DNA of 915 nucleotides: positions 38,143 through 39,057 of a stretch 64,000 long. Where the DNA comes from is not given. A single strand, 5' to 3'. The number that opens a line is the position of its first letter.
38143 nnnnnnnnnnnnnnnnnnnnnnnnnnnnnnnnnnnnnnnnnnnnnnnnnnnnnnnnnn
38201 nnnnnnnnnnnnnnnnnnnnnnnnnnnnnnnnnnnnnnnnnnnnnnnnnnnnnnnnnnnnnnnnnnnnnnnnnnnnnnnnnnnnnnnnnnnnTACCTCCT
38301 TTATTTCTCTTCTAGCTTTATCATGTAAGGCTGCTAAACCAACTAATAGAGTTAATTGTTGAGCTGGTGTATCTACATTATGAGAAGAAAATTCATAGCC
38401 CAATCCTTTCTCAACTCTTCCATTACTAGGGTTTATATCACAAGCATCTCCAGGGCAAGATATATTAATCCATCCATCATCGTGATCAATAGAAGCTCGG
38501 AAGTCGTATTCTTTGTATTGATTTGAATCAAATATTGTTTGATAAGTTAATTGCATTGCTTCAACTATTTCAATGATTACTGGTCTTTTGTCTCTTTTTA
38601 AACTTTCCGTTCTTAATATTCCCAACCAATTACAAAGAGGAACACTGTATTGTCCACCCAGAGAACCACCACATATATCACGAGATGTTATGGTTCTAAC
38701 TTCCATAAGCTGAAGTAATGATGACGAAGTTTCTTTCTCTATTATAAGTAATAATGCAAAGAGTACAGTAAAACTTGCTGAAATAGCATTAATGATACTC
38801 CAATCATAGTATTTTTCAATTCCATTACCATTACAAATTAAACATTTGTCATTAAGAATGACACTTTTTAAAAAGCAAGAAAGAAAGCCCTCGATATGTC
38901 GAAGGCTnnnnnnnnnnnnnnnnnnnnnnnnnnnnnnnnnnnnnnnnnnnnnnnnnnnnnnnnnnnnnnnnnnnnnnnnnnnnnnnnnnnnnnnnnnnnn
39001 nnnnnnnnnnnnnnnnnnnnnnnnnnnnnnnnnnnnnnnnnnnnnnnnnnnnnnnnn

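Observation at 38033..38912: GC-enriched two-gene cassette encoding a 138-aa protein translationally coupled to a 14-Cys 62-aa peptide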

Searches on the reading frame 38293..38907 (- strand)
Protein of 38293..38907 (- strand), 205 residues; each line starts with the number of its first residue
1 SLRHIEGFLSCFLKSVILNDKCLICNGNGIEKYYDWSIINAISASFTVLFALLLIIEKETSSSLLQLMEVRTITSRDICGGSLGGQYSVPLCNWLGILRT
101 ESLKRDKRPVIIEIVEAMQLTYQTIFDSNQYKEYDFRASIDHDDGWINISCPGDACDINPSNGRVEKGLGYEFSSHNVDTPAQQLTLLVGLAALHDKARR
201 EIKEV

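Call 7: find_homologous_proteins(query=window:38293-38907:-, max_evalue=0.01)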
Query window:38293-38907:- (205 aa): 215 proteins with E <= 0.01 among 460 candidates; the best 120 are listed.
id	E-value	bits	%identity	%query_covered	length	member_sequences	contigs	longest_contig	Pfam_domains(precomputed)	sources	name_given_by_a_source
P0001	2.4e-87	310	100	67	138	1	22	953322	-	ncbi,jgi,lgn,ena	jgi:hypothetical protein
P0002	4.0e-59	218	56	91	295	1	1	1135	-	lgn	-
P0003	1.2e-57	213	54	90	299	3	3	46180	-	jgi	-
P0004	2.6e-57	212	54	91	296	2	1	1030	-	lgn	-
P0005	4.7e-57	211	54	91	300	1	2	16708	-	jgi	jgi:hypothetical protein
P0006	7.8e-57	210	54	90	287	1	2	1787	-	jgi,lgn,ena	-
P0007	2.5e-56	209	52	90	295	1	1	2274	-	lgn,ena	-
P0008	1.0e-55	207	53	93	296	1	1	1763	-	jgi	-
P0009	2.9e-53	199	51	91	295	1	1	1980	-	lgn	-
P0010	5.7e-53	198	51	93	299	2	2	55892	-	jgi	-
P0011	3.1e-52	195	49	93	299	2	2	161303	-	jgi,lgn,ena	jgi:hypothetical protein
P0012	6.4e-52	194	51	91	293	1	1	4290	-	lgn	-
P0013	7.6e-52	194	59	71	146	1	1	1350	-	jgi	jgi:hypothetical protein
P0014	1.2e-51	193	50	93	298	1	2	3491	-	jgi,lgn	jgi:hypothetical protein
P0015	2.0e-51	193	49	92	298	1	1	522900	-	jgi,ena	-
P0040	7.8e-46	174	49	91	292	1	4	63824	-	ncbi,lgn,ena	ncbi:MAG: hypothetical protein AAB629_01425 [Patescibacteria group bacterium]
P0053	6.7e-45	171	48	91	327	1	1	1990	PF00684.26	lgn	-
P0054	7.9e-45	171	49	89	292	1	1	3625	PF27659.1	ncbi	-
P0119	1.1e-37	148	47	77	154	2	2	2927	-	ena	-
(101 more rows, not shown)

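Call 10: search_protein_families(library=pfam, proteins=[P0054, P0053, P0002, P0011, P0040], max_evalue=1)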
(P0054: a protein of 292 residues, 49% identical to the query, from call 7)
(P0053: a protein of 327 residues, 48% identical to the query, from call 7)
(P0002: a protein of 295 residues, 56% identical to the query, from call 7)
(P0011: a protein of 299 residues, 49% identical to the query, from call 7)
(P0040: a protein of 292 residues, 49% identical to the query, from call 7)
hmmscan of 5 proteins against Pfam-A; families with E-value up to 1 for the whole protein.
P0054 (292 aa): 2 families
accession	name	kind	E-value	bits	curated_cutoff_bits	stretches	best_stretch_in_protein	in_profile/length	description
PF00684.25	DnaJ_CXXCXGXG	-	0.00056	20.6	32.7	1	100-126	1-28/65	DnaJ central domain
PF15777.11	Anti-TRAP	-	0.55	10.7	32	0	97-123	10-40/59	Tryptophan RNA-binding attenuator protein inhibitory protein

P0053 (327 aa): 1 family
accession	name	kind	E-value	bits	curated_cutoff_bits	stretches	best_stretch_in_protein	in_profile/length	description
PF00684.25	DnaJ_CXXCXGXG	-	5.4e-06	27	32.7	2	131-156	1-28/65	DnaJ central domain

P0002 (295 aa): 2 families
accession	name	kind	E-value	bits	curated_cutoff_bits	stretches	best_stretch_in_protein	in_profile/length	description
PF00684.25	DnaJ_CXXCXGXG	-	0.0091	16.7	32.7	1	101-125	1-26/65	DnaJ central domain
PF15777.11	Anti-TRAP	-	0.26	11.7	32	1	100-124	12-40/59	Tryptophan RNA-binding attenuator protein inhibitory protein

P0011 (299 aa): 1 family
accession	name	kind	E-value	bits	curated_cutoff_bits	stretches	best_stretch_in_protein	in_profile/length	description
PF00684.25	DnaJ_CXXCXGXG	-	0.0061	17.2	32.7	1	102-125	1-25/65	DnaJ central domain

P0040 (292 aa): 2 families
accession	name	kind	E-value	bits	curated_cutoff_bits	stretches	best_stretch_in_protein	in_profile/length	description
PF00684.25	DnaJ_CXXCXGXG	-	0.0038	17.9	32.7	1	101-128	1-28/65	DnaJ central domain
PF24586.1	DUF7611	-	0.32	11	27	0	7-43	102-138/155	Domain of unknown function (DUF7611)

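Call 11: find_encoding_contigs(protein=P0001, flank=6000, max_places=6)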
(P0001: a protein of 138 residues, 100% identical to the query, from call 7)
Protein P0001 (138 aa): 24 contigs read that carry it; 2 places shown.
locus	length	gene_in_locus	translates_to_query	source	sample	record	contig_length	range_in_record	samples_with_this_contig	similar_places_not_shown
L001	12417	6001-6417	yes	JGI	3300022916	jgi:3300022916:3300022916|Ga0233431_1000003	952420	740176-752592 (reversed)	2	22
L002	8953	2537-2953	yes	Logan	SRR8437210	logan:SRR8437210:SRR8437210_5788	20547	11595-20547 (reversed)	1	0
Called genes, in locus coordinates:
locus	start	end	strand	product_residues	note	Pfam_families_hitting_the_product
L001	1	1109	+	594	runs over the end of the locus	PF01411:tRNA-synt_2c, PF07973:tRNA_SAD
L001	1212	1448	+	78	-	PF01176:eIF-1a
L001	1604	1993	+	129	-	PF00416:Ribosomal_S13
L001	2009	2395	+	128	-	PF00411:Ribosomal_S11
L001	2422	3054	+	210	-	PF00163:Ribosomal_S4, PF01479:S4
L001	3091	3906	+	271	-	PF01193:RNA_pol_L, PF01000:RNA_pol_A_bac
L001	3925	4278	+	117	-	PF01196:Ribosomal_L17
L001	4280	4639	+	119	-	PF00572:Ribosomal_L13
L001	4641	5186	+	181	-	PF00380:Ribosomal_S9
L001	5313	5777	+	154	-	-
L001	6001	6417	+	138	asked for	-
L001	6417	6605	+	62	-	-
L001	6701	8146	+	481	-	PF01943:Polysacc_synt, PF13440:Polysacc_synt_3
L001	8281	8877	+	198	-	-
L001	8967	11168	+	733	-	PF00082:Peptidase_S8, PF13517:FG-GAP_3 (faint), PF01839:FG-GAP (faint)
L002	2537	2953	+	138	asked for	-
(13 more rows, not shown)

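Call 12: find_encoding_contigs(protein=P0011, flank=4000, max_places=2)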
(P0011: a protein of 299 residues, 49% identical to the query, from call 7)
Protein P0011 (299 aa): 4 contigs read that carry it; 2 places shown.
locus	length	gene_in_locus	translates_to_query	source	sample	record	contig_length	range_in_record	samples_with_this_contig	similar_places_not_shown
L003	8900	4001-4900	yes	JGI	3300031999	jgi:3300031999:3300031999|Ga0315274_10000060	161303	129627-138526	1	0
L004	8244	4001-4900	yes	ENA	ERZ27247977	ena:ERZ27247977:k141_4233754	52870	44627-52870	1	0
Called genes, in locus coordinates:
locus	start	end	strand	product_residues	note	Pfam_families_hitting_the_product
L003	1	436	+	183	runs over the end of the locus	PF04011:LemA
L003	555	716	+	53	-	-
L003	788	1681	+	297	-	PF05569:Peptidase_M56 (weak), PF01435:Peptidase_M48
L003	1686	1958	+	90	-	-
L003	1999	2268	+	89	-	PF01541:GIY-YIG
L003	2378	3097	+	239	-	PF01633:Choline_kinase (faint), PF01636:APH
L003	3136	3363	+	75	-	-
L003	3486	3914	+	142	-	PF03412:Peptidase_C39 (weak)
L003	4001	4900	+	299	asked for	-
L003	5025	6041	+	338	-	-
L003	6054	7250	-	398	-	-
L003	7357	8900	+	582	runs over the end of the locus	PF01807:Zn_ribbon_DnaG, PF08275:DNAG_N, PF01751:Toprim, PF13155:Toprim_2, PF13662:Toprim_4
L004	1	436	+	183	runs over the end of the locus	PF04011:LemA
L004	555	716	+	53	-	-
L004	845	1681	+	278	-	PF05569:Peptidase_M56 (weak), PF01435:Peptidase_M48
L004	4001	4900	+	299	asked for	-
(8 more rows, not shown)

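Call 13: find_encoding_contigs(protein=P0015, flank=4000, max_places=2)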
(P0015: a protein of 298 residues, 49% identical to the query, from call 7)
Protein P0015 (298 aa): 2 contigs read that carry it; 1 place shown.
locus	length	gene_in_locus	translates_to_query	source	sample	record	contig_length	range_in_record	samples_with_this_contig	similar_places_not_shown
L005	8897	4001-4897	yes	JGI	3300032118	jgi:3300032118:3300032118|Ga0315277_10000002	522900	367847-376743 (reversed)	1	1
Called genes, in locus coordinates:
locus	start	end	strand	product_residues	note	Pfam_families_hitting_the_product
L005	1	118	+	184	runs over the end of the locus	PF04011:LemA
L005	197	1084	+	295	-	PF01435:Peptidase_M48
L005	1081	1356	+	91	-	-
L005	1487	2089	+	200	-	PF00173:Cyt-b5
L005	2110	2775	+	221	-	PF02592:Vut_1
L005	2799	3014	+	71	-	-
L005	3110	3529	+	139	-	PF03412:Peptidase_C39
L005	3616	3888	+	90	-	-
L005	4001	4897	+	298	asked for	-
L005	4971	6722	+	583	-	PF01807:Zn_ribbon_DnaG, PF08275:DNAG_N, PF01751:Toprim, PF13155:Toprim_2, PF13662:Toprim_4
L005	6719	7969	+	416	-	PF03979:Sigma70_r1_1 (weak), PF00140:Sigma70_r1_2, PF04542:Sigma70_r2, PF04539:Sigma70_r3, PF04545:Sigma70_r4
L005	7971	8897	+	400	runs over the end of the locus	PF01702:TGT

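Call 14: find_encoding_contigs(protein=P0003, flank=4000, max_places=2)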
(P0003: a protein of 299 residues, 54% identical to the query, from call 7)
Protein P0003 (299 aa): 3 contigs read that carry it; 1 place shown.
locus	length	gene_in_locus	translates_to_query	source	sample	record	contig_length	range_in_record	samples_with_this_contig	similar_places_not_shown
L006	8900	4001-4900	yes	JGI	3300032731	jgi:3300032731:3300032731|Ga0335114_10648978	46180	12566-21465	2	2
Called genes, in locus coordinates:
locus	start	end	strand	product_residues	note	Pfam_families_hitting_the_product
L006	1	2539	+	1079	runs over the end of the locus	PF02518:HATPase_c, PF00204:DNA_gyraseB, PF14890:Intein_splicing, PF01751:Toprim, PF00986:DNA_gyraseB_C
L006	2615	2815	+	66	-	PF00584:SecE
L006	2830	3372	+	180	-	PF02357:NusG, PF00467:KOW (weak)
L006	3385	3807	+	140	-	PF03946:Ribosomal_L11_N, PF00298:Ribosomal_L11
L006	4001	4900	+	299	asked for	-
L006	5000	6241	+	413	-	PF00464:SHMT, PF00155:Aminotran_1_2, PF01212:Beta_elim_lyase (faint), PF01041:DegT_DnrJ_EryC1 (weak)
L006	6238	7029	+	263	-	PF00763:THF_DHG_CYH, PF02882:THF_DHG_CYH_C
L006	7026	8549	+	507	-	PF02934:GatB_N, PF02637:GatB_Yqey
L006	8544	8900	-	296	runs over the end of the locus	PF01745:IPT (faint), PF01715:IPPT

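Call 15: find_encoding_contigs(protein=P0013, flank=4000, max_places=2)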
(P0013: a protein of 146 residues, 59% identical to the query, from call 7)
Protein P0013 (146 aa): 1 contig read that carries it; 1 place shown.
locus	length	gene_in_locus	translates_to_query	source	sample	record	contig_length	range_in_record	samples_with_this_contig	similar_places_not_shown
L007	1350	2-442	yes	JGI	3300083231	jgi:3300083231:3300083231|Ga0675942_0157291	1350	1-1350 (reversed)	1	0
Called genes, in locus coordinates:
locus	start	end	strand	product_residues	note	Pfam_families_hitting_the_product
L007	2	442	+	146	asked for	?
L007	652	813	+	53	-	-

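Call 25: search_solved_structures(query=A1, max_evalue=1)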
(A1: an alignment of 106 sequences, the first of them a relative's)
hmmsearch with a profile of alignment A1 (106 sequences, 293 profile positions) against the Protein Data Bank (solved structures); distinct sequences matched with E-value up to 1: 8.
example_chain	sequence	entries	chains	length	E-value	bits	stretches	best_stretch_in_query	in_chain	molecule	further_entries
2ctt_A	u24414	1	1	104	0.00012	24.8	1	97-129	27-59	DnaJ homolog subfamily A member 3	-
1exk_A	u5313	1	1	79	0.0019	20.9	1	93-127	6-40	DNAJ PROTEIN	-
1nlt_A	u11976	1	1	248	0.025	17.2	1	96-129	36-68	Mitochondrial protein import protein MAS5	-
6jzb_A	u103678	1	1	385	0.044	16.4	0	94-130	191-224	Chaperone protein DnaJ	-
3lcz_A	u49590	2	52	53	0.089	15.4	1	97-126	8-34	Inhibitor of TRAP, regulated by T-BOX (Trp) sequence RtpA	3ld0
7zhs_A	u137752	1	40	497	0.23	14.1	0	91-126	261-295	Ubiquitin-like protein SMT3,DnaJ homolog subfamily A member 2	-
8rd8_D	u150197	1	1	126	0.52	12.9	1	155-226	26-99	30S ribosomal protein S30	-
7ubj_A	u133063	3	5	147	0.87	12.2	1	98-129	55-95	Antitermination protein Q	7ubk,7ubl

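Call 34: predict_structure(alignment_id=A1)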
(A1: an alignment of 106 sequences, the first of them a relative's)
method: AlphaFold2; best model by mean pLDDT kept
length: 295 residues; sequences in the alignment: 106
mean_pLDDT: 95.3   pTM: 0.93
mean pLDDT of the five models: 95.3, 94.9, 94.9, 94.6, 94.3
residues with pLDDT >= 90: 264; 70-90: 29; 50-70: 2; < 50: 0
segments of 3 or more residues with pLDDT < 50: none
pLDDT, mean of each block of 10 residues (from residue 1): 88 98 98 97 98 98 98 98 98 97 96 92 95 97 96 94 97 88 98 98 98 95 94 97 90 90 92 96 98 84
secondary structure, 60 per line:
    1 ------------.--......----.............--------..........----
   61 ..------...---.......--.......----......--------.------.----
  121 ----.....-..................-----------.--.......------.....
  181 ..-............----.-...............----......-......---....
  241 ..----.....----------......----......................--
elements in order: E16-21 E26-32 H33-38 H47-56 E69-71 E75-81 E84-90 E95-100 E125-129 H131-148 E163-169 E176-182 H184-195 H202-216 H221-226 E228-233 E237-242 E247-251 E262-267 H272-293

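Call 43: fold_search(model_id=the predicted structure, library=pdb)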
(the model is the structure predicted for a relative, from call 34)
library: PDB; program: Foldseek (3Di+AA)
matches with E <= 10: 651; with E <= 0.001: 0
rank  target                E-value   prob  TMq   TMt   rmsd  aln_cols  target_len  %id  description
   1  1u2v_D                2.1e-02  0.25  0.23  0.24  17.1       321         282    9  Crystal structure of Arp2/3 complex with bound ADP and calcium (released 2004-11-09)
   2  5aeu_A                7.9e-02  0.03  0.12  0.09  23.3       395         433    8  Crystal structure of II9 variant of Biphenyl dioxygenase from Burkholderia xenovorans LB400 (released 2016-04-06)
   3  7cu9_A                8.4e-02  0.08  0.11  0.14  12.3       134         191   11  Crystal structure of the soluble domain of TiME protein from Mycobacterium smegmatis (released 2021-08-25)
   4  7cu9_B                1.2e-01  0.08  0.10  0.14  12.3       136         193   11  Crystal structure of the soluble domain of TiME protein from Mycobacterium smegmatis (released 2021-08-25)
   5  5ubf_A                1.2e-01  0.04  0.12  0.13  19.3       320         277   11  Crystal structure of the RctB domains 2-3, RctB-155-483 (released 2017-01-11)
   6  4ecd_B                1.4e-01  0.08  0.18  0.19  18.0       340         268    9  2.5 Angstrom Resolution Crystal Structure of Bifidobacterium longum Chorismate Synthase (released 2012-04-04)
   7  5wox_MODEL_1_A        1.4e-01  0.20  0.17  0.29  13.8       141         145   10  NMR solution structure of KanY protein (ms6282) using two 4D-spectra (released 2018-02-07)
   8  7cu8_E                1.7e-01  0.08  0.15  0.20  10.7       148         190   10  Crystal structure of the soluble domain of TiME protein from Mycobacterium tuberculosis (released 2021-08-25)
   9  7bhj_D                1.7e-01  0.07  0.11  0.17  13.5       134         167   15  Crystal structure of 3-hydroxydecanoyl-acyl carrier protein dehydratase (FabA) from Pseudomonas aeruginosa in complex  (released 2022-03-02)
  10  7bka_A                1.8e-01  0.06  0.11  0.16  13.5       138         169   15  Crystal structure of 3-hydroxydecanoyl-acyl carrier protein dehydratase (FabA) from Pseudomonas aeruginosa in complex  (released 2022-03-02)
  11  4ewf_A                1.9e-01  0.03  0.11  0.12  16.6       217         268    8  The crystal structure of beta-lactamase from Sphaerobacter thermophilus DSM 20745 (released 2012-09-19)
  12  4b0i_B                2.1e-01  0.07  0.11  0.17  13.5       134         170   15  Crystal Structure of 3-hydroxydecanoyl-Acyl Carrier Protein Dehydratase (FabA) mutant (H70N) from Pseudomonas aerugino (released 2012-11-28)
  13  4b0j_F                2.8e-01  0.07  0.12  0.19  13.1       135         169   16  Crystal Structure of 3-hydroxydecanoyl-Acyl Carrier Protein Dehydratase (FabA) from Pseudomonas aeruginosa in complex  (released 2012-11-28)
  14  7bis_B                2.8e-01  0.05  0.11  0.16  15.0       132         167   15  Crystal structure of 3-hydroxydecanoyl-acyl carrier protein dehydratase (FabA)from Pseudomonas aeruginosa in complex w (released 2022-03-02)
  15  8x6z_E                2.9e-01  0.05  0.17  0.12  17.1       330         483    9  1-naphthylamine GS from Pseudomonas sp. JS3066 (released 2024-01-03)
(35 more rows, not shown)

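Call 44: find_related_loci(query=window:38293-38907:-, collection=genome_contigs, flank=8000)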
Query window:38293-38907:- (205 aa) in genome_contigs; peptide patterns used: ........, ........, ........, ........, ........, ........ (x = any residue, [..] = any of these).
43 stretches matched a pattern; 6 encode a relative of the query (tblastn E <= 1e-3); 6 distinct loci.
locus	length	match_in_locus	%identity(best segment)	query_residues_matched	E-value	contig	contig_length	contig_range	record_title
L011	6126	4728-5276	54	17-203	4e-65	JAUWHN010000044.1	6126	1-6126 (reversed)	MAG: Candidatus Portnoybacteria bacterium isolate CSMAG_2269 CSMAG_2269_k141_2089370_length_6126_cov_7.1689, whole genom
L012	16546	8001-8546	54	19-202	1e-64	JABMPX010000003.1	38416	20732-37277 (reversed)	MAG: Parcubacteria group bacterium isolate bin.79 k141_848625, whole genome shotgun sequence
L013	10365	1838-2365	45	22-203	6e-46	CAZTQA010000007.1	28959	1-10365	MAG TPA_asm: uncultured Candidatus Saccharibacteria bacterium isolate SRP178699_co2_535 genome assembly, contig: NODE_84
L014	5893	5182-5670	40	35-202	4e-34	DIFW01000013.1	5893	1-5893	MAG TPA_asm: Patescibacteria group bacterium UBA5738 UBA5738_contig_985, whole genome shotgun sequence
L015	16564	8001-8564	41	14-203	7e-29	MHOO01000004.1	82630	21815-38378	MAG: Candidatus Staskawiczbacteria bacterium RIFCSPHIGHO2_01_FULL_39_25 rifcsphigho2_01_scaffold_1458, whole genome shot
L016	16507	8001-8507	32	19-194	3e-25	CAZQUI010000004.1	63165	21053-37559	MAG TPA_asm: uncultured Candidatus Saccharibacteria bacterium isolate SRP342105_co1_472 genome assembly, contig: NODE_56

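Call 68: fold_search(model_id=the predicted structure, library=viral)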
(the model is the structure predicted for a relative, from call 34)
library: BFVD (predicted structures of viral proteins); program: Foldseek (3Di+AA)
matches with E <= 10: 372; with E <= 0.001: 0
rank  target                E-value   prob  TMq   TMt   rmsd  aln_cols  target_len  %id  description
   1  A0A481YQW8            2.1e-03  0.38  0.21  0.06  21.5       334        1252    8  Early transcription factor large subunit-like protein [Marseillevirus LCMAC101]
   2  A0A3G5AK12            4.0e-03  0.21  0.19  0.05  22.7       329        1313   12  VETF-like early transcription factor large subunit [Solivirus sp.]
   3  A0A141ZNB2            9.1e-03  0.14  0.18  0.05  21.0       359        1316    9  (no name in the UniProt tables at hand)
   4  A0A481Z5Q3            2.2e-02  0.08  0.15  0.04  21.9       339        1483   11  Early transcription factor large subunit-like protein [Pithovirus LCPAC201]
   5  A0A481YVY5            3.8e-02  0.18  0.19  0.08  21.0       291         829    8  Uncharacterized protein [Marseillevirus LCMAC102]
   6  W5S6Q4                4.1e-02  0.08  0.15  0.06  23.3       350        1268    8  VETF-like early transcription factor large subunit [Pithovirus sibericum]
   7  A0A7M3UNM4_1          6.9e-02  0.05  0.15  0.07  20.1       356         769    8  Uncharacterized protein [Pyramimonas orientalis virus 01B]
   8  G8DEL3                9.9e-02  0.04  0.14  0.05  26.0       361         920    8  (no name in the UniProt tables at hand)
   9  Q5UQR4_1              9.9e-02  0.03  0.12  0.06  20.9       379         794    5  Uncharacterized protein R327 [Acanthamoeba polyphaga mimivirus]
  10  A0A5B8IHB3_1          1.1e-01  0.03  0.13  0.05  23.4       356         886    7  Uncharacterized protein [Mimiviridae sp. ChoanoV1]
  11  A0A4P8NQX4            1.2e-01  0.11  0.22  0.08  19.6       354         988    8  (no name in the UniProt tables at hand)
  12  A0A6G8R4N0            1.2e-01  0.05  0.12  0.16  17.7       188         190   14  (no name in the UniProt tables at hand)
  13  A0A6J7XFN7            1.4e-01  1.00  0.09  0.39   1.5        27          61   37  Uncharacterized protein [uncultured Caudovirales phage]
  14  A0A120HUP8            1.4e-01  0.96  0.09  0.15   6.1        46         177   39  Uncharacterized protein [Bacillus phage Eldridge]
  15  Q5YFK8                1.4e-01  0.09  0.18  0.06  21.6       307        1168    7  Uncharacterized protein [Singapore grouper iridovirus]
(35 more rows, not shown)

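Call 71: search_protein_families(library=padloc, proteins=[window:38293-38907:-, P0002], max_evalue=1)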
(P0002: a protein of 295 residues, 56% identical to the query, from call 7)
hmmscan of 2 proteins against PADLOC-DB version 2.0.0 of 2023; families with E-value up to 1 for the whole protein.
window:38293-38907:- (205 aa): 0 families

P0002 (295 aa): 0 families

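Call 72: search_protein_families(library=phrogs, proteins=[window:38293-38907:-, P0002], max_evalue=1)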
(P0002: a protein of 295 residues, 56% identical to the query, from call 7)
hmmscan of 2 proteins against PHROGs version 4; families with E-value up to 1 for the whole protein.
window:38293-38907:- (205 aa): 1 family
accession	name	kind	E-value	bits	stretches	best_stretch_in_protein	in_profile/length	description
phrog_29708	-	unknown function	0.14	13.2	1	36-76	56-102/119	-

P0002 (295 aa): 8 families
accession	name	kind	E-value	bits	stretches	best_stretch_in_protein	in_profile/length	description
phrog_3931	-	unknown function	0.00012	23.2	1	100-125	31-55/59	-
phrog_33225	-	unknown function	0.002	19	1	99-130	5-38/182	-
phrog_9961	-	unknown function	0.073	14.8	1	99-126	8-38/99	-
phrog_4046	-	unknown function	0.088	13.3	1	94-125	45-79/301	-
phrog_438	-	tail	0.31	11.2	1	125-150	155-180/478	baseplate wedge subunit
phrog_14965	-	unknown function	0.37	11.3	1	99-133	103-136/200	-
phrog_21958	-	unknown function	0.38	11.8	1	215-246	6-37/54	-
phrog_8027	-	unknown function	0.62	11.2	0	98-125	5-38/153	-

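Call 74: find_encoding_contigs(protein=P0119, flank=2500, max_places=3)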
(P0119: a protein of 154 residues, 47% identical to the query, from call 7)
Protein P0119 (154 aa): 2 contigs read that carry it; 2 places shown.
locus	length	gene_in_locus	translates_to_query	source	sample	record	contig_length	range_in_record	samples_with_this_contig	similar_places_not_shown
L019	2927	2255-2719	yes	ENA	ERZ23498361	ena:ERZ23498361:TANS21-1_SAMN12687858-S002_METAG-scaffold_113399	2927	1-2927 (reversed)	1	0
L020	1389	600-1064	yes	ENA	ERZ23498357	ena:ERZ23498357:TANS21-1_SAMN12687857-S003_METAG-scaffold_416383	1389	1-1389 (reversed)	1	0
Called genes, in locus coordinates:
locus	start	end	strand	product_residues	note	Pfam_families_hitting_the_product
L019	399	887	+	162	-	PF00406:ADK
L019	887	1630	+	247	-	PF00557:Peptidase_M24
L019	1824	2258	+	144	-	-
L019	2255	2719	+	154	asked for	-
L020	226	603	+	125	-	-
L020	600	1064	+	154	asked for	-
